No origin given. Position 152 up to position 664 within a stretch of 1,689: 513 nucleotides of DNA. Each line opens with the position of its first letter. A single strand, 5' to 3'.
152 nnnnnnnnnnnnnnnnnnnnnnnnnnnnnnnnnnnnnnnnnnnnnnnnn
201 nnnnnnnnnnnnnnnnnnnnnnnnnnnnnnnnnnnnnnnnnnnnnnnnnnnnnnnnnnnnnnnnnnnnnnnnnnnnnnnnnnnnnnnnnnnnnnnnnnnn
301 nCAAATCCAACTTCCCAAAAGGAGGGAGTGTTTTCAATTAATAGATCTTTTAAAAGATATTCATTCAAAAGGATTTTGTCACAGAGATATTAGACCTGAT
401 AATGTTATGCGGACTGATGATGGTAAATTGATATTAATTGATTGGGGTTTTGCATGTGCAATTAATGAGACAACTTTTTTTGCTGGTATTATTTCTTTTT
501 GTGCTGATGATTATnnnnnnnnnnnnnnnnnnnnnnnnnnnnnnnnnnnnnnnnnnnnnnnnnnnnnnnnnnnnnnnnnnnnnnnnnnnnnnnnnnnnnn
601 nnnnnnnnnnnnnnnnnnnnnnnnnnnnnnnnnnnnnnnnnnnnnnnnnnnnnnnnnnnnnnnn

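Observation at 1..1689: The window looks like compact eukaryotic nuclear DNA, not a prokaryotic locus, and the standard-code ORF track under-describes it.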

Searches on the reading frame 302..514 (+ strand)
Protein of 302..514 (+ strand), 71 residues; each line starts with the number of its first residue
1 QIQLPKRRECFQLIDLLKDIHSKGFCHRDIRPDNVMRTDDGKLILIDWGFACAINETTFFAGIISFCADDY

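Call 24: search_protein_representatives(protein=window:302-514:+)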
Query: 71 residues. Proteins with E-value up to 0.001 (for the whole library): 7745; up to 1e-10: 73; up to 1e-30: 1. The best 150 are listed.
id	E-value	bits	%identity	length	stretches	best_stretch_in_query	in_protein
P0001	1.5e-41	155.2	99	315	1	1-71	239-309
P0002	1.1e-24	101.7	61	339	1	1-71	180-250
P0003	6.3e-23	96.2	36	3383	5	25-64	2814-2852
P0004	2.2e-21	91.3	35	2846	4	11-67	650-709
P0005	2.6e-21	91.0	40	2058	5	9-59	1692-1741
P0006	5.2e-21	90.1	48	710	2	11-71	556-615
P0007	1.0e-20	89.1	39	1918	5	10-52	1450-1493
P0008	2.1e-20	88.2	36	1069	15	25-59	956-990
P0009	2.8e-20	87.7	40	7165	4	10-52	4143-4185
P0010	1.0e-19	86.0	34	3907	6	12-52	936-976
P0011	1.9e-19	85.1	45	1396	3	8-50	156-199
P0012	2.9e-19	84.5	48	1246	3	12-51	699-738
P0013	2.2e-18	81.7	30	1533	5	14-60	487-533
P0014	4.2e-18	80.8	34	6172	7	18-48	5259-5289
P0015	1.1e-17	79.5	45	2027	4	8-52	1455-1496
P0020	1.6e-15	72.7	48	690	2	12-53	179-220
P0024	1.3e-13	66.6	47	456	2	8-53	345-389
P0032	1.5e-12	63.3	42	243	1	6-70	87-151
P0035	2.9e-12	62.3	51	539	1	4-71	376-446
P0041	8.6e-12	60.8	46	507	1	6-70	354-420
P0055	3.6e-11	58.9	53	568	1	12-71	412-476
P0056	3.6e-11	58.8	45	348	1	10-69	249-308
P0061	4.8e-11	58.4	52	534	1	11-71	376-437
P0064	5.9e-11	58.2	44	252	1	9-69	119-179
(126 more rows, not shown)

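Call 26: list_cluster_members(proteins=[P0001, P0002, P0006, P0032, P0035, P0041, P0055, P0056, P0061, P0064])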
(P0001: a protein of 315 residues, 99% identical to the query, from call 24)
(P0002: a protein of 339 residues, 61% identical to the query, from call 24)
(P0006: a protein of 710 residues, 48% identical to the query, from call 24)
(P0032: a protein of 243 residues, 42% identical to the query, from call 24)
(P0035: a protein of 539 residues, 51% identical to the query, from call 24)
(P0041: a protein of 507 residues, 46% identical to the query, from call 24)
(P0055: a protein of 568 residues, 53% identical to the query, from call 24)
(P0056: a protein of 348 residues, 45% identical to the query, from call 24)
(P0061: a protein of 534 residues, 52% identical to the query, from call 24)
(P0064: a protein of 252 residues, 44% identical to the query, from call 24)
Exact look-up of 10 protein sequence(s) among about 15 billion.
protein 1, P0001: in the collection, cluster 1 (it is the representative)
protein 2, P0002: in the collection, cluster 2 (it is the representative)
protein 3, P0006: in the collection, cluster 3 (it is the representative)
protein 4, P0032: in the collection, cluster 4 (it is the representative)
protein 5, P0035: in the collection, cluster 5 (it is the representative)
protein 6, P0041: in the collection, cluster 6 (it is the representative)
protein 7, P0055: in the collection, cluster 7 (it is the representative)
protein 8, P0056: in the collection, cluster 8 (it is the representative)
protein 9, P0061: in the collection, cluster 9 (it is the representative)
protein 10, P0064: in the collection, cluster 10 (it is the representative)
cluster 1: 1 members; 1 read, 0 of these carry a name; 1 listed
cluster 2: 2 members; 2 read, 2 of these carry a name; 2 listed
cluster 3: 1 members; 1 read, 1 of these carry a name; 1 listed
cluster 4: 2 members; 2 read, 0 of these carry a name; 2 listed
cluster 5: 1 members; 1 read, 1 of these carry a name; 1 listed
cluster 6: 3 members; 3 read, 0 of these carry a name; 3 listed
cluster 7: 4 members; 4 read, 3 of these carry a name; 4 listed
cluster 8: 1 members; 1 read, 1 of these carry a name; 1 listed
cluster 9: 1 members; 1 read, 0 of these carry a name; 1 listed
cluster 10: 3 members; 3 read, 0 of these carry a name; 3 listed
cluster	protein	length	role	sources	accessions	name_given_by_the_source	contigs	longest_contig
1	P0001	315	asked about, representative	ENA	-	-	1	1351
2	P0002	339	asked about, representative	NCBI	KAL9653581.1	hypothetical protein ABK040_000500 [Willaertia magna]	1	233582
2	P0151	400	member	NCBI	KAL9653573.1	hypothetical protein ABK040_000492 [Willaertia magna]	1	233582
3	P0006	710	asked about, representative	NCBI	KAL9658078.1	hypothetical protein ABK040_012992 [Willaertia magna]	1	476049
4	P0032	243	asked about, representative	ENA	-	-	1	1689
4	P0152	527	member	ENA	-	-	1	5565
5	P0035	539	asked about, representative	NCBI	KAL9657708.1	hypothetical protein ABK040_005061 [Willaertia magna]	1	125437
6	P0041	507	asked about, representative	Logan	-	-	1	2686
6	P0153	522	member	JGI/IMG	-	-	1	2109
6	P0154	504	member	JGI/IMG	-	-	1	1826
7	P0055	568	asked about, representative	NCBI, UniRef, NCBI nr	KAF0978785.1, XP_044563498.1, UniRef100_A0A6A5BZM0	hypothetical protein FDP41_001855 [Naegleria fowleri] | Protein kinase domain-containing protein n=1 Tax=Naegleria fowleri TaxID=5763 ... | uncharacterized protein FDP41_001855 [Naegleria fowleri]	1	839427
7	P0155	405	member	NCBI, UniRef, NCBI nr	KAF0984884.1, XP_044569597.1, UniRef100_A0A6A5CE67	hypothetical protein FDP41_000783 [Naegleria fowleri] | Protein kinase domain-containing protein n=1 Tax=Naegleria fowleri TaxID=5763 ... | uncharacterized protein FDP41_000783 [Naegleria fowleri]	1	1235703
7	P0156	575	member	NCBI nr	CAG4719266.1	unnamed protein product [Naegleria fowleri]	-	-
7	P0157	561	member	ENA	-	-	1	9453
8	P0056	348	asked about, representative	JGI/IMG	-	tRNA A-37 threonylcarbamoyl transferase component Bud32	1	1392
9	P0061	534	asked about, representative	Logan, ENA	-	-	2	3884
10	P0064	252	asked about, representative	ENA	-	-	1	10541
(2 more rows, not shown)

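Call 27: find_encoding_contigs(protein=P0001, flank=10000)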
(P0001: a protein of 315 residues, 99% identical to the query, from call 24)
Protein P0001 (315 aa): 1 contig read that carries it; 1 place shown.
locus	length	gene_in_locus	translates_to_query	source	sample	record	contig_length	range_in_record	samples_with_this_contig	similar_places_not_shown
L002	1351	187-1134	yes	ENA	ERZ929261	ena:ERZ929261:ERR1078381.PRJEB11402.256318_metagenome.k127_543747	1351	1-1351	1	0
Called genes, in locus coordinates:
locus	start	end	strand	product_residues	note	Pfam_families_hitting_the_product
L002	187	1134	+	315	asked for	PF01633:Choline_kinase (faint), PF00069:Pkinase, PF01636:APH (weak)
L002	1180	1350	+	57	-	?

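Call 32: find_encoding_contigs(protein=P0002, flank=10000)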
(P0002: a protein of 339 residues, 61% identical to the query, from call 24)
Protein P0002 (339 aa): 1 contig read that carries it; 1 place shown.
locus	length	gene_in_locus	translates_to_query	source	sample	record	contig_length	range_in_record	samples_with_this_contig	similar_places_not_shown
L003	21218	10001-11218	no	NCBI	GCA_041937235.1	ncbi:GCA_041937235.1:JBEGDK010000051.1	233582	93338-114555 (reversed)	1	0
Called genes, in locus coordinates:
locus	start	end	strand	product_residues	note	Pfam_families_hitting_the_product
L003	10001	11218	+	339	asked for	PF00069:Pkinase, PF01633:Choline_kinase (faint)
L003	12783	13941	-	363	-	PF00536:SAM_1 (weak)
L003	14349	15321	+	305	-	PF04117:Mpv17_PMP22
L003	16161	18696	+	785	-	PF00071:Ras (weak), PF00646:F-box (weak), PF12937:F-box-like (weak)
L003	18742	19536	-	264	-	-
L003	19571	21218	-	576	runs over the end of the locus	-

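Call 33: find_encoding_contigs(protein=P0151, flank=10000)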
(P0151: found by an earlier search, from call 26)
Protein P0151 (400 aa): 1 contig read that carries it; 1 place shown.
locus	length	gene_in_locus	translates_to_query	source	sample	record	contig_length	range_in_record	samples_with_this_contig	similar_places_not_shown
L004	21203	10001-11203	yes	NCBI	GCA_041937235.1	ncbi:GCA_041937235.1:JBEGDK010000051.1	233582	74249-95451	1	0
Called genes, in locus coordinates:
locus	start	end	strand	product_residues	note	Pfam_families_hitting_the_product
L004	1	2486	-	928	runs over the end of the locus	-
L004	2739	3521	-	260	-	-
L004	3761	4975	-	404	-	PF00536:SAM_1 (weak), PF07647:SAM_2 (weak)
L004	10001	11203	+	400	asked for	PF00069:Pkinase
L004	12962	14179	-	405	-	PF00536:SAM_1 (weak)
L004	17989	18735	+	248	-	-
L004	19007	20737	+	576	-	-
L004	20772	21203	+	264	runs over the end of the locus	-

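Call 38: list_cluster_members(proteins=[P0003, P0004, P0005, P0007, P0008, P0009, P0011, P0012, P0020, P0024])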
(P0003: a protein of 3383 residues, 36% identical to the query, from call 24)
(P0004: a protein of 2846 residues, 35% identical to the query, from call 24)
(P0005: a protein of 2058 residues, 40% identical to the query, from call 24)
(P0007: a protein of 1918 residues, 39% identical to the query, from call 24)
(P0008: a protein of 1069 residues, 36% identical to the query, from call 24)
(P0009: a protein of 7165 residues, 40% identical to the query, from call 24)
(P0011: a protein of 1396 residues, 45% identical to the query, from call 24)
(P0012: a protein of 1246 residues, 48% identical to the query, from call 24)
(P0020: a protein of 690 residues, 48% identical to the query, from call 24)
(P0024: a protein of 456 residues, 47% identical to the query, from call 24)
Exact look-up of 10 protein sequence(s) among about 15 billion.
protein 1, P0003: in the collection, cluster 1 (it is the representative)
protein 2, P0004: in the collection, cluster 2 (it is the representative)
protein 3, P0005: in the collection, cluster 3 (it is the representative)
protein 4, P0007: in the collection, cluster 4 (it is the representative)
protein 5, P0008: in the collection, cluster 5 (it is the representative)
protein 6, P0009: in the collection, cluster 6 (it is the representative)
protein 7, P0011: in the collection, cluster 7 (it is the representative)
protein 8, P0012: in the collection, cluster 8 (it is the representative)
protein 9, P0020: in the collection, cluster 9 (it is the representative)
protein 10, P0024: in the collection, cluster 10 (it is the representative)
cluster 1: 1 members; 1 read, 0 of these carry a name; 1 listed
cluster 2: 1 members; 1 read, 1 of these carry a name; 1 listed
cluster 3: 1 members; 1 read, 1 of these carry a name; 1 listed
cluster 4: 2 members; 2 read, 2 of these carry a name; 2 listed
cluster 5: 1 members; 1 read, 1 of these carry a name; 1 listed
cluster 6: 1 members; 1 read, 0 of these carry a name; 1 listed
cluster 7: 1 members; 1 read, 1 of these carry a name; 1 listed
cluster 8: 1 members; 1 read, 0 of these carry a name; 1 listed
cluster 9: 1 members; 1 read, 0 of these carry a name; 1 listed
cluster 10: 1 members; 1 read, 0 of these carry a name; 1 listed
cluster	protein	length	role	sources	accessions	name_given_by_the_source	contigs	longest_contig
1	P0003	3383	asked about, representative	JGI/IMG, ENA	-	-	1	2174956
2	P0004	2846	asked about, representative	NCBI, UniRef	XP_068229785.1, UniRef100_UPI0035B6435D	serine-rich adhesin for platelets-like [Palaemon carinicauda] | serine-rich adhesin for platelets-like n=1 Tax=Palaemon carinicauda TaxID=392227 ...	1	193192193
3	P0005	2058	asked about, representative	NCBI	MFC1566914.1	protein kinase, partial [bacterium]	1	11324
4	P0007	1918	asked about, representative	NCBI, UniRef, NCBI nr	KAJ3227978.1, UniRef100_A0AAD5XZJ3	Casein kinase II subunit alpha [Clydaea vesicula] | Casein kinase II subunit alpha n=1 Tax=Clydaea vesicula TaxID=447962 ...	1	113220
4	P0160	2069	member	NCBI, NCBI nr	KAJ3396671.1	Casein kinase II subunit alpha [Lobulomyces angularis]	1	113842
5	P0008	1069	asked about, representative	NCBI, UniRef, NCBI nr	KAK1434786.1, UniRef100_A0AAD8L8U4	hypothetical protein QVD17_00539 [Tagetes erecta] | Protein kinase domain-containing protein n=1 Tax=Tagetes erecta TaxID=13708 ...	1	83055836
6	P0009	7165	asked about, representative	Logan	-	-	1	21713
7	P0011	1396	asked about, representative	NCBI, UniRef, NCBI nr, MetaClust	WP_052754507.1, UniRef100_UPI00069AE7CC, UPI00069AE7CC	serine/threonine-protein kinase [Calothrix sp. 336/3] | serine/threonine-protein kinase n=1 Tax=Calothrix sp. 336/3 TaxID=1337936 ... | status=active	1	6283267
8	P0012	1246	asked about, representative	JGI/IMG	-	-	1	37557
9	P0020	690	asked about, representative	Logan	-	-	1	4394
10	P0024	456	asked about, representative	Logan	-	-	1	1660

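Call 48: search_solved_structures(query=A1, max_evalue=0.001)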
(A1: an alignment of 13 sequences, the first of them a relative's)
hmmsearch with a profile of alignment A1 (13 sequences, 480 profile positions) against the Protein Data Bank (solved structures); distinct sequences matched with E-value up to 0.001: 1598 (the best 60 are shown).
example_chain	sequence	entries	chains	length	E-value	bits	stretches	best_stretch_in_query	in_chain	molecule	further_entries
6qy8_A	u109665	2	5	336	1.6e-20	76.8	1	243-378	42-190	Casein kinase II subunit alpha'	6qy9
6l20_A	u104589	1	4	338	1.7e-20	76.7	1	243-378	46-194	Casein kinase II subunit alpha'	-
3e3b_X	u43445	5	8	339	1.7e-20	76.7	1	243-378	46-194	Casein kinase II subunit alpha'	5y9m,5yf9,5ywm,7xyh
3ofm_A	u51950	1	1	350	1.8e-20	76.6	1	243-378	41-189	Casein kinase II subunit alpha'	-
5ooi_A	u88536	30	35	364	2e-20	76.5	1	243-378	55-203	Casein kinase II subunit alpha'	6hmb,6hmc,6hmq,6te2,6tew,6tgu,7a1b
6hmd_A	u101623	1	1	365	2e-20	76.5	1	243-378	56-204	Casein kinase II subunit alpha'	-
9ihg_A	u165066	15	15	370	2e-20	76.4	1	243-378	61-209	Casein kinase II subunit alpha'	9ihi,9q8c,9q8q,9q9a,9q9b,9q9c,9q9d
5m4u_A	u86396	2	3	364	2.5e-20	76.1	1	243-378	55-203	Casein kinase II subunit alpha'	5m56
9hk5_A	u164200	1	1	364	3.7e-20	75.6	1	243-378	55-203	Casein kinase II subunit alpha'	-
4md9_E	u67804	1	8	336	4.1e-20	75.4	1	243-374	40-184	Casein kinase II subunit alpha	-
5zn0_A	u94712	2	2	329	5.6e-20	75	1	243-374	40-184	Casein kinase II subunit alpha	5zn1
4md8_E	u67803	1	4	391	5.8e-20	74.9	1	243-374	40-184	Casein kinase II subunit alpha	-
9s76_A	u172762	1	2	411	6e-20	74.9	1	243-374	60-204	Casein kinase II subunit alpha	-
1na7_A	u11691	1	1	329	7.6e-20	74.5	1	243-374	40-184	Casein kinase II, alpha chain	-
3w8l_A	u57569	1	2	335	7.8e-20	74.5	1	243-374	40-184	Casein kinase II subunit alpha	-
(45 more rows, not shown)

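Call 49: search_protein_families(library=pfam, alignment_id=A1, max_evalue=0.01)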
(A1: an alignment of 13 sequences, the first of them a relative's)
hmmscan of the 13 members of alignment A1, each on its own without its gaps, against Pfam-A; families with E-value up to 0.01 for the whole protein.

A. member 1, P0151 (400 aa): 5 families
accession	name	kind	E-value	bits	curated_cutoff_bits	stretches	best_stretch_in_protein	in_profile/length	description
PF00069.31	Pkinase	-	2.1e-10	40.9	31.7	1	247-387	101-248/263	Protein kinase domain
PF01633.27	Choline_kinase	-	3.2e-05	23.8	29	1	256-293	154-193/300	Choline/ethanolamine kinase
PF01636.29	APH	-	0.00018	21.8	23.2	1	263-292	168-198/239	Phosphotransferase enzyme family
PF17667.7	Pkinase_fungal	-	0.0004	19.7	24.1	0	252-312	294-365/387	Fungal protein kinase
PF03109.22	ABC1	-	0.0011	18.7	22.9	1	191-297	105-220/244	ABC1 atypical kinase-like domain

B. families by the number of members that match (of 13 scanned): 14 families
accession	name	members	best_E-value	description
PF00069.31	Pkinase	13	2.3e-16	Protein kinase domain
PF01636.29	APH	10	2.3e-08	Phosphotransferase enzyme family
PF13095.12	FTA2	6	2e-07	Kinetochore Sim4 complex subunit FTA2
PF07714.23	PK_Tyr_Ser-Thr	6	2.2e-05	Protein tyrosine and serine/threonine kinase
PF20713.2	DUF6826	5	3.2e-15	Domain of unknown function (DUF6826)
PF17667.7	Pkinase_fungal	5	5e-05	Fungal protein kinase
PF01633.27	Choline_kinase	4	1.7e-05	Choline/ethanolamine kinase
PF03109.22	ABC1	4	0.00034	ABC1 atypical kinase-like domain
PF01163.29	RIO1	3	2.6e-05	RIO domain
PF06293.20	Kdo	2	9.4e-05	Lipopolysaccharide kinase (Kdo/WaaP) family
PF14531.12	Kinase-like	2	0.00063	Kinase-like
PF19250.5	DUF5898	1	0.00014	Family of unknown function (DUF5898)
PF06098.16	Radial_spoke_3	1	0.0017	Radial spoke protein 3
PF11947.13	DUF3464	1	0.0049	Photosynthesis affected mutant 68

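Call 50: find_encoding_contigs(protein=P0032, flank=10000)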
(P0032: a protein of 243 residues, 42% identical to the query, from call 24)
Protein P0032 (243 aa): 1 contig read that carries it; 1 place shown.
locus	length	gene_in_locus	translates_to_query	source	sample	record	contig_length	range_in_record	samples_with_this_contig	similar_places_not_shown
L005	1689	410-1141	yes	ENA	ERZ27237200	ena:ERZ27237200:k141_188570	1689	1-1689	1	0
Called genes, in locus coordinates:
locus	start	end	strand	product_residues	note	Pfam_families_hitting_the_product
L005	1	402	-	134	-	?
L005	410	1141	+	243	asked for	PF00069:Pkinase, PF13095:FTA2 (faint), PF01636:APH (weak)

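Call 51: find_encoding_contigs(protein=P0152, flank=10000)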
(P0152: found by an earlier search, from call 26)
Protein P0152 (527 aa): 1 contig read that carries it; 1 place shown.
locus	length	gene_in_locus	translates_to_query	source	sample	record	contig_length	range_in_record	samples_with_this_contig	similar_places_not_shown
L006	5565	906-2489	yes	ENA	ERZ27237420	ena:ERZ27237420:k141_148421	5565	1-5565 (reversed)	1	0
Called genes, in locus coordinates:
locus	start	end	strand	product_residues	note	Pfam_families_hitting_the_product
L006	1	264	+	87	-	?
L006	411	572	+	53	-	-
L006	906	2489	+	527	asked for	PF13095:FTA2 (faint), PF00069:Pkinase, PF01636:APH (weak)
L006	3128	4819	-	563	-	PF12323:HTH_OrfB_IS605, PF07282:Cas12f1-like_TNB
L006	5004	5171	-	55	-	-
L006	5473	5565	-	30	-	?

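Call 52: find_encoding_contigs(protein=P0061, flank=10000)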
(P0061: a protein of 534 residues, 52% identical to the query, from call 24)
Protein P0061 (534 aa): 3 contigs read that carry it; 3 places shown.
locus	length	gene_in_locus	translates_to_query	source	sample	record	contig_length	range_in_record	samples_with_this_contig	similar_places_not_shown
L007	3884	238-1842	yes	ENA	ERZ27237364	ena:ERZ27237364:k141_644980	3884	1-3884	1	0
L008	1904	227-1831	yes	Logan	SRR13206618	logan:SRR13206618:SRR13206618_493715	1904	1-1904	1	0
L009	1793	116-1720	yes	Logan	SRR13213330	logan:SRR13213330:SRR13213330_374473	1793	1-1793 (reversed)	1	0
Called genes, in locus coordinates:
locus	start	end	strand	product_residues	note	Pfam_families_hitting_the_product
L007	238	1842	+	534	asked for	PF20713:DUF6826 (weak), PF00069:Pkinase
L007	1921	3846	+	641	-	PF00078:RVT_1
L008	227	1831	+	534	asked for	PF20713:DUF6826 (weak), PF00069:Pkinase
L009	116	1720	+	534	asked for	PF20713:DUF6826 (weak), PF00069:Pkinase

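Call 65: find_related_loci(query=A1, collection=viral_contigs, flank=3000)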
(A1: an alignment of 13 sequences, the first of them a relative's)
Query A1 (400 aa) in viral_contigs; peptide patterns used: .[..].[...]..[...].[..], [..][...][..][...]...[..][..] (x = any residue, [..] = any of these).
14 stretches matched a pattern; 3 encode a relative of the query (tblastn E <= 1e-3); 3 distinct loci.
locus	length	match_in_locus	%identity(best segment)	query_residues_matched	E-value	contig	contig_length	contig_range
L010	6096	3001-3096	56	260-291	1e-7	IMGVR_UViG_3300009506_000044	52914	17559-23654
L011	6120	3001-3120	43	252-291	6e-7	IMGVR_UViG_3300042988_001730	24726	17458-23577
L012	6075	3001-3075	60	267-291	6e-5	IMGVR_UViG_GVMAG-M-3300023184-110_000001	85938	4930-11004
